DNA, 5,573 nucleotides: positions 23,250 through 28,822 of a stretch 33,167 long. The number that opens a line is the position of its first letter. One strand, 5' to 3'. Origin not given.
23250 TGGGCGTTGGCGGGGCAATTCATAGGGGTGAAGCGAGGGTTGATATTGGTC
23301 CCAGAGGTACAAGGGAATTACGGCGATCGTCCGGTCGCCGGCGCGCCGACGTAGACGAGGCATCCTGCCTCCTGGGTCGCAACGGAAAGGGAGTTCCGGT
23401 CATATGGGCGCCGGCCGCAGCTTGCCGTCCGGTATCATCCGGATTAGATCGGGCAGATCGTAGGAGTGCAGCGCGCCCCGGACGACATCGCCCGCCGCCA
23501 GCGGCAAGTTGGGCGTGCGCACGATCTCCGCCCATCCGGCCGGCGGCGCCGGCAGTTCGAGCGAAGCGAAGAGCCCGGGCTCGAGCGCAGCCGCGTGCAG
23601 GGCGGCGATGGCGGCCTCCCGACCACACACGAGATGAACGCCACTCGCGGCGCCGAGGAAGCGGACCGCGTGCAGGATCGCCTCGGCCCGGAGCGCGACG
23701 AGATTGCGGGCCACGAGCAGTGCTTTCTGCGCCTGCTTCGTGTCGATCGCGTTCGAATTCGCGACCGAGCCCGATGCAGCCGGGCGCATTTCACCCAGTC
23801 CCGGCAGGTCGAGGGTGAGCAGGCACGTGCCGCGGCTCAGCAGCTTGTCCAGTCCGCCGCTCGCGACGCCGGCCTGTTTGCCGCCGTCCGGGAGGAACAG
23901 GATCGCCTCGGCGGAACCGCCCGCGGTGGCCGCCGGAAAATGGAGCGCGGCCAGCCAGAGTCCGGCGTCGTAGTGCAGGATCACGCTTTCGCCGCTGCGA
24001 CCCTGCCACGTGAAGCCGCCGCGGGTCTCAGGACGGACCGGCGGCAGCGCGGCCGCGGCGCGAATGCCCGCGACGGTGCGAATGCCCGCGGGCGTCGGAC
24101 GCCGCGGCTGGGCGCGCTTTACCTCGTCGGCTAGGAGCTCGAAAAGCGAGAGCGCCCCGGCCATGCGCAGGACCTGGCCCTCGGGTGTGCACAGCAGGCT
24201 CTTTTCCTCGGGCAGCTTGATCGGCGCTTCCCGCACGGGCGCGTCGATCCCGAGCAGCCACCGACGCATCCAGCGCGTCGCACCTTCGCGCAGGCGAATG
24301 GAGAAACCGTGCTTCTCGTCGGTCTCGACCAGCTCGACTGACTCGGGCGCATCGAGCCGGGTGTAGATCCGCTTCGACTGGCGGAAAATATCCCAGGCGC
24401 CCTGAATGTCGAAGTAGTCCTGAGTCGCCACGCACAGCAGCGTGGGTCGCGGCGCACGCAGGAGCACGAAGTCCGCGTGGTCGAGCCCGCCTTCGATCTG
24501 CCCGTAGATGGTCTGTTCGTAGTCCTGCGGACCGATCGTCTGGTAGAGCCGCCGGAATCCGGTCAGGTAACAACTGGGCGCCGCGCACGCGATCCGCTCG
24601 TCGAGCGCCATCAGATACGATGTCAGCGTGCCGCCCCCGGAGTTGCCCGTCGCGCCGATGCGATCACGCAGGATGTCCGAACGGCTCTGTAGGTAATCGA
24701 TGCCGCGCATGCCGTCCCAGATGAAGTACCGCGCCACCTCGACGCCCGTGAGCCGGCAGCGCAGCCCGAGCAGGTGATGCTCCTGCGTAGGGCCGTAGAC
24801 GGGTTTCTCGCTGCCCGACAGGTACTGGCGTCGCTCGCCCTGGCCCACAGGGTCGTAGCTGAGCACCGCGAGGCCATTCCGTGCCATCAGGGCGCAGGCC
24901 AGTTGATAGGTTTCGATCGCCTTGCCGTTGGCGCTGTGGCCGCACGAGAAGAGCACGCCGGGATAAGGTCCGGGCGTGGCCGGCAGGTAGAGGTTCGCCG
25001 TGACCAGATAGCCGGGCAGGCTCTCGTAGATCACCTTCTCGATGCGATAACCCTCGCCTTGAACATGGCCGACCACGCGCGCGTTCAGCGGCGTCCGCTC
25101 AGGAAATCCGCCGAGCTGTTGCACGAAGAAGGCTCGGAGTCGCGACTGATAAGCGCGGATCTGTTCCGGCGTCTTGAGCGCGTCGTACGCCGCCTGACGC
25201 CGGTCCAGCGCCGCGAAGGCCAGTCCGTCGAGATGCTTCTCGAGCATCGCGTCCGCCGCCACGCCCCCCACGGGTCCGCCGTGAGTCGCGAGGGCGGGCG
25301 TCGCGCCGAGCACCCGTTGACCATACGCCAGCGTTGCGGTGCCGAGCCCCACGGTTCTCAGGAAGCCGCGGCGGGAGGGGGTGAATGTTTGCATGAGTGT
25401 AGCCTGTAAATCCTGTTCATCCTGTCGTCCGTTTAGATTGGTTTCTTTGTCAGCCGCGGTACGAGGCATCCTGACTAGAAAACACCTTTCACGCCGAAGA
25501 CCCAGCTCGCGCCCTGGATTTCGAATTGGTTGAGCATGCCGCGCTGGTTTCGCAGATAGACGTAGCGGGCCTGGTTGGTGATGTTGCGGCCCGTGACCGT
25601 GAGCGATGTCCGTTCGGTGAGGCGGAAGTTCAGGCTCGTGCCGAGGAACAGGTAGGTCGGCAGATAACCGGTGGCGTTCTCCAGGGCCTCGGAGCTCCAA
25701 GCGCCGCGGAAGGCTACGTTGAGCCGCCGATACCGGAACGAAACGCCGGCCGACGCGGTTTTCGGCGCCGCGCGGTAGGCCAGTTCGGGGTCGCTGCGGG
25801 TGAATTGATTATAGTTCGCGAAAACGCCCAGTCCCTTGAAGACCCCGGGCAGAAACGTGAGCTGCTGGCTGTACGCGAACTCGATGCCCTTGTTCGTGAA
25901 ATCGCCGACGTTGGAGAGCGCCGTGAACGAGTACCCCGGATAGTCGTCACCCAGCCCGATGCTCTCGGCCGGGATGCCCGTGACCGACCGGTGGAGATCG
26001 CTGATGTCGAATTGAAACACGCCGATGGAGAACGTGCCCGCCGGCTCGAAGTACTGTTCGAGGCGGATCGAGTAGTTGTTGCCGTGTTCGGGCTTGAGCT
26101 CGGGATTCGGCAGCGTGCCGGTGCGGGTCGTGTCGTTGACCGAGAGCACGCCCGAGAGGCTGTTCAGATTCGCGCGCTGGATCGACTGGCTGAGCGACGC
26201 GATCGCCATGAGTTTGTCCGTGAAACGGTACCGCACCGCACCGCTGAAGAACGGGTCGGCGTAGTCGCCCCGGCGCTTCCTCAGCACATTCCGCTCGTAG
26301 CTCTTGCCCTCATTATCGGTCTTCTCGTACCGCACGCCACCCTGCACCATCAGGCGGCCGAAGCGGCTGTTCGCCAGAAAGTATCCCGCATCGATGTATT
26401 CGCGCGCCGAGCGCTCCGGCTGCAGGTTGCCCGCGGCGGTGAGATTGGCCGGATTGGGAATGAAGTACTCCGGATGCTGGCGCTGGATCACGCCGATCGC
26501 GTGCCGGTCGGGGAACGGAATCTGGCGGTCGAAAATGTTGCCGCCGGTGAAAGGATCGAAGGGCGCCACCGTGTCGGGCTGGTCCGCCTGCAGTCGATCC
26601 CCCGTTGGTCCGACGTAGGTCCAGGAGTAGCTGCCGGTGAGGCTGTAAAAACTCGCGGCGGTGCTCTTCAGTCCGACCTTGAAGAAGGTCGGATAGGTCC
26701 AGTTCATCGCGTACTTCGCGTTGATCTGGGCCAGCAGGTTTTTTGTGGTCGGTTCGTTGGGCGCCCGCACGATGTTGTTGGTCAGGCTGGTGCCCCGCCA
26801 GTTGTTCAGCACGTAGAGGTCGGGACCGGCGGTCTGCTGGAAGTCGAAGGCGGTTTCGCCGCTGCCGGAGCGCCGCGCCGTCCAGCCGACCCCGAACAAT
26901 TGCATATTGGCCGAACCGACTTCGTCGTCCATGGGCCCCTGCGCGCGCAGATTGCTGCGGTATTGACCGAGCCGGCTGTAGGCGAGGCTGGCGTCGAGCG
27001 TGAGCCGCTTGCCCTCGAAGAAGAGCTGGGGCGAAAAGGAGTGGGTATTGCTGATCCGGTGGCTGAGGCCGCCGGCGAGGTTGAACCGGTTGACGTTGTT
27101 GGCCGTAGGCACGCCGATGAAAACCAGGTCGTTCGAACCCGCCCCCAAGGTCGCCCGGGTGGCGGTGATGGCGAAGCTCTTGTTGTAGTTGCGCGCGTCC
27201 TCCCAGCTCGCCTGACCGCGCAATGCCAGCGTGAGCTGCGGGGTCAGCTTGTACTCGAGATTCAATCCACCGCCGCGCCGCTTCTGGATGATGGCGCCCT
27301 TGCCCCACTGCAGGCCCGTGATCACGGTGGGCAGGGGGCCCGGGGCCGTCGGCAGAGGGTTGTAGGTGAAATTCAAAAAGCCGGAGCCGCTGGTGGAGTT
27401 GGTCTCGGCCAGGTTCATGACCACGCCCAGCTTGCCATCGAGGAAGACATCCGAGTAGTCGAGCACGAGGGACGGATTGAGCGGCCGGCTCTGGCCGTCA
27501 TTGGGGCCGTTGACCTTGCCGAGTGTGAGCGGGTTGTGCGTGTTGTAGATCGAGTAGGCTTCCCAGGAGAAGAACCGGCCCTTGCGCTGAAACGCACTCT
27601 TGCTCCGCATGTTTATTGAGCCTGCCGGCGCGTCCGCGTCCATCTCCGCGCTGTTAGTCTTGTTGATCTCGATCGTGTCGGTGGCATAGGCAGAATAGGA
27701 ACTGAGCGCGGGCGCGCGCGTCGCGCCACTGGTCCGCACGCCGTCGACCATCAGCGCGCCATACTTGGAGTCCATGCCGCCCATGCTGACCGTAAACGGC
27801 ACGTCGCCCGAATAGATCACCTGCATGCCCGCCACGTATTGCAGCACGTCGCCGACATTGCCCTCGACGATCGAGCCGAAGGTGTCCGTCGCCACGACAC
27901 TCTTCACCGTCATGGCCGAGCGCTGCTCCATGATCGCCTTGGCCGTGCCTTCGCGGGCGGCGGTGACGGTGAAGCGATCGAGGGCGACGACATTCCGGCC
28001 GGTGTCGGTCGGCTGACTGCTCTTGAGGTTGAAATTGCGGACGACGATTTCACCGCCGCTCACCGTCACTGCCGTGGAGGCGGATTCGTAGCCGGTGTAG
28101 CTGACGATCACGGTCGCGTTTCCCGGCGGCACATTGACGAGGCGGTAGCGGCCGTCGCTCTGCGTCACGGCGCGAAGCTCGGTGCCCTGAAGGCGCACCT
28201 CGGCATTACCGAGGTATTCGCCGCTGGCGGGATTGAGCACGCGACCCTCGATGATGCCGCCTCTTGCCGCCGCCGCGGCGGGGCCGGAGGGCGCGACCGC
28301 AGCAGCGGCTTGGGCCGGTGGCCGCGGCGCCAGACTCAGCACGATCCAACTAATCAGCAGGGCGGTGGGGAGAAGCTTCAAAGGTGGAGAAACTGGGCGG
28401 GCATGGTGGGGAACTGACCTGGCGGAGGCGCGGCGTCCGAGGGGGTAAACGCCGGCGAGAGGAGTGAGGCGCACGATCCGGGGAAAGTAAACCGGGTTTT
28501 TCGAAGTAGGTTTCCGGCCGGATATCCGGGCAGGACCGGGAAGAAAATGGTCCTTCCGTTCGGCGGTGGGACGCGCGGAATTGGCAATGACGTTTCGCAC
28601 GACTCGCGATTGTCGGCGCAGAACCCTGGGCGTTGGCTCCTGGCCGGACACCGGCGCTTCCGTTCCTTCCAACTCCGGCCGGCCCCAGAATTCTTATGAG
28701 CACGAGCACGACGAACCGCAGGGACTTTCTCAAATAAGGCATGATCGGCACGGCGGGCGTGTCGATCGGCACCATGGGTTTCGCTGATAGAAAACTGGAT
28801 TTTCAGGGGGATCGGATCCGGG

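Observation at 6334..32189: Orientation-locked 38-bp intergenic repeat (M2) in front of essentially every transcription unit of the receptor super-locus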

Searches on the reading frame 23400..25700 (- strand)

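Call 13: search_protein_families(library=pfam, proteins=[window:23400-25700:-])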
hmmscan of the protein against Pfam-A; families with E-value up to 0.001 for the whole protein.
window:23400-25700:- (766 aa): 2 families
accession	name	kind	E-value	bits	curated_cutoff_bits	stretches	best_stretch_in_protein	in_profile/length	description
PF05448.18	AXE1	-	1.2e-06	27.9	21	1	220-388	56-219/321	Acetyl xylan esterase (AXE1)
PF00326.27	Peptidase_S9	-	0.00027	20.9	22.6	1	329-467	47-190/213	Prolyl oligopeptidase family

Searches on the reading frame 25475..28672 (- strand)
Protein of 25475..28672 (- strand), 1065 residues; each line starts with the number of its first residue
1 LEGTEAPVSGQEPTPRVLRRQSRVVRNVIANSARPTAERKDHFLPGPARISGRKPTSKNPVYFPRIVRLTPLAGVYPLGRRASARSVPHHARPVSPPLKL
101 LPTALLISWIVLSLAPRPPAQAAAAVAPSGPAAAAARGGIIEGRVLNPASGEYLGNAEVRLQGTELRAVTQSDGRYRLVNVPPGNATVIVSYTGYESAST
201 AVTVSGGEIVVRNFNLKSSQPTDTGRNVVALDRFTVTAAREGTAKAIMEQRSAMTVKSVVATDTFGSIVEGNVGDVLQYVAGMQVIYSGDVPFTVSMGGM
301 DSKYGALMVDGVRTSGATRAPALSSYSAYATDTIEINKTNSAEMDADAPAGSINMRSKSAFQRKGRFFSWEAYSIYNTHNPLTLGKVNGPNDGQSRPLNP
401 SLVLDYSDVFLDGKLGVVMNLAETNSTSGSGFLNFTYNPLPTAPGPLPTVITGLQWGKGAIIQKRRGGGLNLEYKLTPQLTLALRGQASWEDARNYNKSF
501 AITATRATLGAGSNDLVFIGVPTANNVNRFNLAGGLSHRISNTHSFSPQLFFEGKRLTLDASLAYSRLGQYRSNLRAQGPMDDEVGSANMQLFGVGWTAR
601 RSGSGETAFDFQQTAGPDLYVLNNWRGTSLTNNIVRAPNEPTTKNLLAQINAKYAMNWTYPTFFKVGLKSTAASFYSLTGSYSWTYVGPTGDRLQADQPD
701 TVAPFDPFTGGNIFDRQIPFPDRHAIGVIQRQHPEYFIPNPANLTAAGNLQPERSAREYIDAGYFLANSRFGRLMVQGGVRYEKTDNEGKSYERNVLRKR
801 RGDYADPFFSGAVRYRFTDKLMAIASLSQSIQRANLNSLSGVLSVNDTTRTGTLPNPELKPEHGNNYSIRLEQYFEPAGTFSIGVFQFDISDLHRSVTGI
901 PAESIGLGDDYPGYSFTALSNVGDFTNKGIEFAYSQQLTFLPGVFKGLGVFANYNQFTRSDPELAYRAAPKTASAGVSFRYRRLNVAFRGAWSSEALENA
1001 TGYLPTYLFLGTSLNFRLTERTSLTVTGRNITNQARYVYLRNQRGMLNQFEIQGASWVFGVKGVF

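Call 13: search_protein_families(library=pfam, proteins=[window:25475-28672:-])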
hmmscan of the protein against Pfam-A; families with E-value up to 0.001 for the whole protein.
window:25475-28672:- (1065 aa): 5 families
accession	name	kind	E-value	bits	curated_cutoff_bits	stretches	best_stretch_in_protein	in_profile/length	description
PF00593.30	TonB_dep_Rec_b-barrel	-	2.1e-26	94.2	27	1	599-1031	9-436/436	TonB dependent receptor-like, beta-barrel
PF13620.12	CarboxypepD_reg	-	7.4e-17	61.9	32.3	1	141-217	2-82/82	Carboxypeptidase regulatory-like domain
PF14905.12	OMP_b-brl_3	-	1.1e-14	54.8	27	1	756-1044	110-386/408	Outer membrane protein beta-barrel family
PF13715.12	CarbopepD_reg_2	-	1.9e-14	53.9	32.2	1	141-219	1-79/88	CarboxypepD_reg-like domain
PF07715.20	Plug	-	1.3e-09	39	23.9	1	252-351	4-106/107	TonB-dependent Receptor Plug Domain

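Call 49: find_related_loci(query=window:25475-28672:-, collection=metagenome_contigs, flank=10000)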
Query window:25475-28672:- (1065 aa) in metagenome_contigs; peptide patterns used: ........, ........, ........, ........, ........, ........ (x = any residue, [..] = any of these).
36 stretches matched a pattern, but none encodes a relative of the query by tblastn (E <= 1e-3).
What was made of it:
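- Tried and rejected: It found nothing (call 49).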

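Call 50: find_homologous_proteins(query=window:25475-28672:-, max_evalue=1e-100)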
Query window:25475-28672:- (1065 aa): 97 proteins with E <= 1e-100 among 8000 candidates.
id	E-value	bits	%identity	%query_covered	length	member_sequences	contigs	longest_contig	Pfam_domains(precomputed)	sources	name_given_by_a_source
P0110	0.0e+0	2071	94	91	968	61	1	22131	PF13715.13,PF07715.21,PF13620.13,PF00593.31,PF14905.13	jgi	jgi:iron complex outermembrane receptor protein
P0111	0.0e+0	1826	84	88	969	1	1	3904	PF13715.13,PF07715.21,PF13620.13,PF14905.13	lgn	-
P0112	0.0e+0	1789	82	90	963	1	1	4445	PF13715.13,PF07715.21,PF13620.13,PF00593.31,PF14905.13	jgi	jgi:iron complex outermembrane recepter protein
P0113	0.0e+0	1767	80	91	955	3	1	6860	PF13715.13,PF07715.21,PF13620.13,PF00593.31,PF14905.13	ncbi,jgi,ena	jgi:TonB-dependent receptor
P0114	0.0e+0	1724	78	91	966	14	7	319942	PF13715.13,PF07715.21,PF13620.13,PF00593.31,PF14905.13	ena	-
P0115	0.0e+0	1656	74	91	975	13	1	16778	PF13715.13,PF07715.21,PF13620.13,PF14905.13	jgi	-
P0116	0.0e+0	1571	73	88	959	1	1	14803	PF13715.13,PF07715.21,PF13620.13,PF00593.31,PF14905.13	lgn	-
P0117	0.0e+0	1560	73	87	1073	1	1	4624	PF13715.13,PF07715.21,PF07660.20,PF13620.13,PF00593.31,PF14905.13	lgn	-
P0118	0.0e+0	1549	71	90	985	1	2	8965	PF13715.13,PF07715.21,PF13620.13,PF00593.31,PF14905.13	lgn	-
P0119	0.0e+0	1199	58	90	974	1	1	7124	PF13715.13,PF07715.21,PF13620.13,PF00593.31,PF14905.13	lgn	-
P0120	0.0e+0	1189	57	91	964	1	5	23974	PF13715.13,PF13620.13,PF00593.31,PF14905.13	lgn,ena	-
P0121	0.0e+0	1098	53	88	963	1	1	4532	PF13715.13,PF07715.21,PF13620.13,PF14905.13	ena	-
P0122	0.0e+0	1093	55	87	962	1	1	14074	PF13715.13,PF07715.21,PF13620.13,PF00593.31,PF14905.13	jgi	jgi:iron complex outermembrane recepter protein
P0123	0.0e+0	1091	53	88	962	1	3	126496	PF13715.13,PF07715.21,PF13620.13,PF14905.13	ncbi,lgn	-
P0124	0.0e+0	1087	53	89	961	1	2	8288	PF13715.13,PF07715.21,PF13620.13,PF00593.31,PF14905.13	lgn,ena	-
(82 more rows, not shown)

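Call 51: find_encoding_contigs(protein=P0110, flank=10000, max_places=2)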
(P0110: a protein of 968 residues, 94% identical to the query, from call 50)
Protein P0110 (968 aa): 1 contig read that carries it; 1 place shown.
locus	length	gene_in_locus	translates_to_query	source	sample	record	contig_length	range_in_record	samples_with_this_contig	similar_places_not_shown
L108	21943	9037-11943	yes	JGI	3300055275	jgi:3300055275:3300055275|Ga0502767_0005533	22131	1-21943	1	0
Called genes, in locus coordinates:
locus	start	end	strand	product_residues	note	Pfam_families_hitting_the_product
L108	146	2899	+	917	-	PF04295:GD_AH_second, PF20629:GD_AH_C, PF04295:GD_AH_second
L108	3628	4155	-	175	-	-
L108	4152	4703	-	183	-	-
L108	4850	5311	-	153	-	PF13474:SnoaL_3 (weak), PF14534:DUF4440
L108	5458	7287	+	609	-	PF08238:Sel1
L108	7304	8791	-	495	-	PF01408:GFO_IDH_MocA, PF19051:GFO_IDH_MocA_C2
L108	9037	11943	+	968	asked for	PF13620:CarboxypepD_reg, PF13715:CarbopepD_reg_2, PF07715:Plug, PF00593:TonB_dep_Rec_b-barrel, PF14905:OMP_b-brl_3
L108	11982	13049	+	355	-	PF01408:GFO_IDH_MocA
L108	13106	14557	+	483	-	PF01408:GFO_IDH_MocA, PF19051:GFO_IDH_MocA_C2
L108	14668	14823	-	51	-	-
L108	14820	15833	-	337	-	-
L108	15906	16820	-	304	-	PF08240:ADH_N, PF00107:ADH_zinc_N, PF13602:ADH_zinc_N_2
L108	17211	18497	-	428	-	PF01738:DLH, PF22244:GCE_fung, PF08840:BAAT_C (weak)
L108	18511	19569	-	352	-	-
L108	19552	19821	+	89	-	-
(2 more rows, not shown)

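Call 52: find_encoding_contigs(protein=P0114, flank=10000, max_places=2)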
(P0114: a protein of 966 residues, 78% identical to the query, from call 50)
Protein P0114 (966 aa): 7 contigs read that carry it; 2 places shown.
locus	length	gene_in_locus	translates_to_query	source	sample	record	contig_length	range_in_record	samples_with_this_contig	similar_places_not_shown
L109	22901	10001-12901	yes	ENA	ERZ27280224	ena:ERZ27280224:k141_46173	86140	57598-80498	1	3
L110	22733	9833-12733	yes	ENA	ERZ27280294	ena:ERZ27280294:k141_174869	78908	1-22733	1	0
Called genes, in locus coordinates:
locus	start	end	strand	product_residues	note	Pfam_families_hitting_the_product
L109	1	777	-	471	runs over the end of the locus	-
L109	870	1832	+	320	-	PF00034:Cytochrom_C (weak)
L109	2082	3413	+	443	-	PF04734:Ceramidase_alk (faint)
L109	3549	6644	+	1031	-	PF23500:DUF7133, PF13646:HEAT_2, PF00034:Cytochrom_C (faint), PF13442:Cytochrome_CBB3 (faint)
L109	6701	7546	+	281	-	PF06439:3keto-disac_hyd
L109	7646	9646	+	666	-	PF05448:AXE1 (weak)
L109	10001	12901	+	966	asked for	PF13620:CarboxypepD_reg, PF13715:CarbopepD_reg_2, PF07715:Plug, PF00593:TonB_dep_Rec_b-barrel, PF14905:OMP_b-brl_3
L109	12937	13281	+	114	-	-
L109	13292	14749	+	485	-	PF04734:Ceramidase_alk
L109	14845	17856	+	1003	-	PF23500:DUF7133, PF13646:HEAT_2, PF13442:Cytochrome_CBB3 (faint), PF00034:Cytochrom_C (faint)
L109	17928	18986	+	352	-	PF01408:GFO_IDH_MocA (weak)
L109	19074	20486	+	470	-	PF01408:GFO_IDH_MocA, PF19051:GFO_IDH_MocA_C2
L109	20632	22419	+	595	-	PF00657:Lipase_GDSL (weak), PF04311:DUF459 (weak), PF13472:Lipase_GDSL_2, PF12715:Abhydrolase_7, PF01738:DLH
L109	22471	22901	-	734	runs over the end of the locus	PF12715:Abhydrolase_7 (faint), PF05448:AXE1, PF02129:Peptidase_S15, PF01738:DLH (faint), PF00326:Peptidase_S9 (faint)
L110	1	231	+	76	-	?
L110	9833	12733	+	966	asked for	PF13620:CarboxypepD_reg, PF13715:CarbopepD_reg_2, PF07715:Plug, PF00593:TonB_dep_Rec_b-barrel, PF14905:OMP_b-brl_3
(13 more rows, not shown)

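Call 53: find_encoding_contigs(protein=P0115, flank=10000, max_places=2)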
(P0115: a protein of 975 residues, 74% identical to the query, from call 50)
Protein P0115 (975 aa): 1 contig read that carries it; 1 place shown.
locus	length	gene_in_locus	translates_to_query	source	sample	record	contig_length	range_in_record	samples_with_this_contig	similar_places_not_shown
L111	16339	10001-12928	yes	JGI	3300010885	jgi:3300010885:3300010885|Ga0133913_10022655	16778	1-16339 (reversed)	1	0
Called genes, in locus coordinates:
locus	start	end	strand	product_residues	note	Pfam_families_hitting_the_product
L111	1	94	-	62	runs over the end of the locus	-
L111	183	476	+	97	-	-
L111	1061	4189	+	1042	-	PF13620:CarboxypepD_reg, PF13715:CarbopepD_reg_2, PF07715:Plug, PF14905:OMP_b-brl_3 (weak)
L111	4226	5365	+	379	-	PF02746:MR_MLE_N, PF13378:MR_MLE_C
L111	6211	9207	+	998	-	PF13620:CarboxypepD_reg, PF13715:CarbopepD_reg_2, PF07715:Plug, PF00593:TonB_dep_Rec_b-barrel, PF14905:OMP_b-brl_3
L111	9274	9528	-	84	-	-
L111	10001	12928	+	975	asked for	PF13620:CarboxypepD_reg, PF13715:CarbopepD_reg_2, PF07715:Plug, PF14905:OMP_b-brl_3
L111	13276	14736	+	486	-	PF04734:Ceramidase_alk (weak)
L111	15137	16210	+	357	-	-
